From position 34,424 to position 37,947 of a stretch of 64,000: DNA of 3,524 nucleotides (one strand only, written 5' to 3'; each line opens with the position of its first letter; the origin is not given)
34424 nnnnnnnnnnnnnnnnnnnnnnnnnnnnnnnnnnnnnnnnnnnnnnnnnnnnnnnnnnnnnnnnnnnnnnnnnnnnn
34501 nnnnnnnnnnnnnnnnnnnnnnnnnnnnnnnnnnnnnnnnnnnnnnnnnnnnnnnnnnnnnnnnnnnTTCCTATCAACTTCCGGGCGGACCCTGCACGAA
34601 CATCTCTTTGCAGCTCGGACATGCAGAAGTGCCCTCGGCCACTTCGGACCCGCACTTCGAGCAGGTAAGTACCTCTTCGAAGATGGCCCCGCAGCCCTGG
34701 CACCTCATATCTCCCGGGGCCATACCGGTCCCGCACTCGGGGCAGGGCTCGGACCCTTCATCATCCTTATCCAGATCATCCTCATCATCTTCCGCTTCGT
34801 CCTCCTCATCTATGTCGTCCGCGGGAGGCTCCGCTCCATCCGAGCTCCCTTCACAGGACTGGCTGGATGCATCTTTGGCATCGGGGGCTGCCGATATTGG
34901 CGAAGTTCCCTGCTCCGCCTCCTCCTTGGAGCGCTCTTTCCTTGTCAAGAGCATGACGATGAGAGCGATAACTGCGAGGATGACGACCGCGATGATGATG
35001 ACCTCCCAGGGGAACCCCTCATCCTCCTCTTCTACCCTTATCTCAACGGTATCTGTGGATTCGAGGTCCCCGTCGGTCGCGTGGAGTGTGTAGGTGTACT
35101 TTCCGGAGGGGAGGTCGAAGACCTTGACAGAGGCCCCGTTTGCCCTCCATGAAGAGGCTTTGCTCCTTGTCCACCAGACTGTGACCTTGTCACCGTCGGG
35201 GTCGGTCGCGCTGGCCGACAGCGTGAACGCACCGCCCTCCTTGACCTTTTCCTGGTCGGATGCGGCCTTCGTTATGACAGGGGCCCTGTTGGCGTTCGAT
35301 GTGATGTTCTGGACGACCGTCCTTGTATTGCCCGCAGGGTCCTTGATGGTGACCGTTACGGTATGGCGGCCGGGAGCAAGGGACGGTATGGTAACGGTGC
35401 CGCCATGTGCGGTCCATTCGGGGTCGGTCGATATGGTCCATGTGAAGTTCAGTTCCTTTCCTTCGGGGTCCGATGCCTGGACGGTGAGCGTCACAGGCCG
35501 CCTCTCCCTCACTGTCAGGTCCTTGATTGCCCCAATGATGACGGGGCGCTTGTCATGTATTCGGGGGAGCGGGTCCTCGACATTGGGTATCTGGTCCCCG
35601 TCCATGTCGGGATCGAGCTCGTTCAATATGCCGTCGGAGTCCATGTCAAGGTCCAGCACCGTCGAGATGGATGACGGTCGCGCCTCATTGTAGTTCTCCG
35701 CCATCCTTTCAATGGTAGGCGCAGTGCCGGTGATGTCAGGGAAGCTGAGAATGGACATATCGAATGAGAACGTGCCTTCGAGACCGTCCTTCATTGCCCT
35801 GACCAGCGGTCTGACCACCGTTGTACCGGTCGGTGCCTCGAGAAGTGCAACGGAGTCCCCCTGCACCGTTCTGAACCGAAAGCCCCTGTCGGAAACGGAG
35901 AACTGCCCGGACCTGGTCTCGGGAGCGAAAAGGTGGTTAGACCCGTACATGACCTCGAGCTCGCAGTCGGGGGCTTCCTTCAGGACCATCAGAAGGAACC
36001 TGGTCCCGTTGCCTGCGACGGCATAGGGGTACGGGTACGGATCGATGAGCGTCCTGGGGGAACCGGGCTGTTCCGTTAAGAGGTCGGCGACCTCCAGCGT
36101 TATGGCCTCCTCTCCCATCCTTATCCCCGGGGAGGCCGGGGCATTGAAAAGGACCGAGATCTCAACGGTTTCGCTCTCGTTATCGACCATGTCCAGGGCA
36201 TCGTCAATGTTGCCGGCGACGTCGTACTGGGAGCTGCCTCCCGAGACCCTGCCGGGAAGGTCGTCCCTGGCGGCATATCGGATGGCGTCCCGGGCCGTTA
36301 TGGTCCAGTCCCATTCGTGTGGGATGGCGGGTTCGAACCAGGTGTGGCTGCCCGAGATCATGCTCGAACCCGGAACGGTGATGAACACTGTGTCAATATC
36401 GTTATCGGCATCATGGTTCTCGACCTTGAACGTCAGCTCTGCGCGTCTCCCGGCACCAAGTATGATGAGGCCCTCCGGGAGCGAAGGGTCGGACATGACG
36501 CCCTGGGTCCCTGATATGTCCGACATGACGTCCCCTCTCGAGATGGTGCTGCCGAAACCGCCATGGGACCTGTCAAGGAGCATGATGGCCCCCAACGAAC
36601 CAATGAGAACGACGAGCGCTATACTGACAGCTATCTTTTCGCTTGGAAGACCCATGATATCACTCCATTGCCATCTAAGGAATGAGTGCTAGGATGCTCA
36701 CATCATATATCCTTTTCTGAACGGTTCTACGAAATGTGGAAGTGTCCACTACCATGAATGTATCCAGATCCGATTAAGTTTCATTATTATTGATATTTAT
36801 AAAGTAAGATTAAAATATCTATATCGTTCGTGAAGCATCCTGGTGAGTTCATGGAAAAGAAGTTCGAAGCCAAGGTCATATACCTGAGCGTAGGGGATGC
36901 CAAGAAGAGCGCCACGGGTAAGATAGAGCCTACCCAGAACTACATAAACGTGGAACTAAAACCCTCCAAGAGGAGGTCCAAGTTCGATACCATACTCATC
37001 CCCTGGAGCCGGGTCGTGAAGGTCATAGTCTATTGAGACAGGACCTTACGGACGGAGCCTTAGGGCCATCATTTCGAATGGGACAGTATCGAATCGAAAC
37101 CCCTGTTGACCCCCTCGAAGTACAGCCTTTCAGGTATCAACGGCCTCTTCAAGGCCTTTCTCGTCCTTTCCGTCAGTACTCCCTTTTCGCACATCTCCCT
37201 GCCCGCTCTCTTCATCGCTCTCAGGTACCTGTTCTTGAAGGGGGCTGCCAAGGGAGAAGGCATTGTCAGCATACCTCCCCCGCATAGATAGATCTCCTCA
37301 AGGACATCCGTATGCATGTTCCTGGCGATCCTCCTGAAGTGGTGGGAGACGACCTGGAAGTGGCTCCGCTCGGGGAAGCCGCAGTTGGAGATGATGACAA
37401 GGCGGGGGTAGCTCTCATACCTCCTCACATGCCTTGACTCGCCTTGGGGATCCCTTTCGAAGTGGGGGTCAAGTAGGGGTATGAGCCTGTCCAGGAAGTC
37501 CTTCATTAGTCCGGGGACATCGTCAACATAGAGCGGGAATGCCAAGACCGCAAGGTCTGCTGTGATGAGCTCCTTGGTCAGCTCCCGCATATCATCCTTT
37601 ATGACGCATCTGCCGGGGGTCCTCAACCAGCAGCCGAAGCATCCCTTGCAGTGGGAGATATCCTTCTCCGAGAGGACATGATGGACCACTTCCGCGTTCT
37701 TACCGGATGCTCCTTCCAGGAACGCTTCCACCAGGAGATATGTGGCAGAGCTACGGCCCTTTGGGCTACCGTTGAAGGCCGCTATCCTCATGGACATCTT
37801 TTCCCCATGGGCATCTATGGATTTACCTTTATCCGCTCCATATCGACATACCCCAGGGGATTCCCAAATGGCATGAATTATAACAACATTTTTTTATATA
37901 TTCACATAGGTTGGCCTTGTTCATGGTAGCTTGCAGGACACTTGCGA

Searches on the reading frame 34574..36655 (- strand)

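Call 57: search_protein_families(library=pfam, proteins=[window:34574-36655:-], max_evalue=0.001)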
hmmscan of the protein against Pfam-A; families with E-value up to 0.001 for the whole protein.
window:34574-36655:- (693 aa): 11 families
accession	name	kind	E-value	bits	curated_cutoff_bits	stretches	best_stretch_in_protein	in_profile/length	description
PF22352.2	K319L-like_PKD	-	5.1e-13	49.3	27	2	470-541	6-84/84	K319L-like, PKD domain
PF00801.26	PKD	-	7.2e-13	48.8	23.5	1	384-448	13-76/80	PKD domain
PF17963.7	Big_9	-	6.1e-12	46.7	23.6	2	371-452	4-89/89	Bacterial Ig domain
PF18911.6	PKD_4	-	3.1e-10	40.4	27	1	369-448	2-80/85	PKD domain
PF21027.3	Sde0182_C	-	1.6e-07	32.3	27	0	388-446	2-60/83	Cellulose-binding protein Sde0182, C-terminal domain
PF17803.7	Cadherin_4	-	7.8e-07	30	25.1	1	447-522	3-71/71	Bacterial cadherin-like domain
PF13240.11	Zn_Ribbon_1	-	1.8e-05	24.8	25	0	638-657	2-21/23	zinc-ribbon domain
PF12773.13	DZR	-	5.3e-05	23.7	27.3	1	638-682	1-44/45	Double zinc ribbon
PF13927.12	Ig_3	-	6.4e-05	23.8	30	0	459-501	2-41/78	Immunoglobulin domain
PF19077.6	Big_13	-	0.00011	23.1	27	0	392-448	45-94/102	Bacterial Ig-like domain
PF07495.19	Y_Y_Y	-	0.00042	20.6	26.6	0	406-445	12-54/65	Y_Y_Y domain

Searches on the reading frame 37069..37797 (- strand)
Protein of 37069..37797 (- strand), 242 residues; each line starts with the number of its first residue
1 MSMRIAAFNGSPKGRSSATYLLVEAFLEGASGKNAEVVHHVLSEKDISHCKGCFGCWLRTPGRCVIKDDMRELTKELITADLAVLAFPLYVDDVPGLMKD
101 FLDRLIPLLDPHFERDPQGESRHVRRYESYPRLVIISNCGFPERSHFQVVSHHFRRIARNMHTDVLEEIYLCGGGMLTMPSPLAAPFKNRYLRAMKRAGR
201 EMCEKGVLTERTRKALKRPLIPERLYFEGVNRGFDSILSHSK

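Call 57: search_protein_families(library=pfam, proteins=[window:37069-37797:-], max_evalue=0.001)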
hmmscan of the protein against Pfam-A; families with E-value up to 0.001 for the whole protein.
window:37069-37797:- (242 aa): 2 families
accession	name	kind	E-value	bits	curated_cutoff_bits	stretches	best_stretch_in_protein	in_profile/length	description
PF03358.20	FMN_red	-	1.9e-15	57.2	24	1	3-106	1-97/152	NADPH-dependent FMN reductase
PF02525.22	Flavodoxin_2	-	7.4e-11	42.6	27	1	3-105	1-103/198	Flavodoxin-like fold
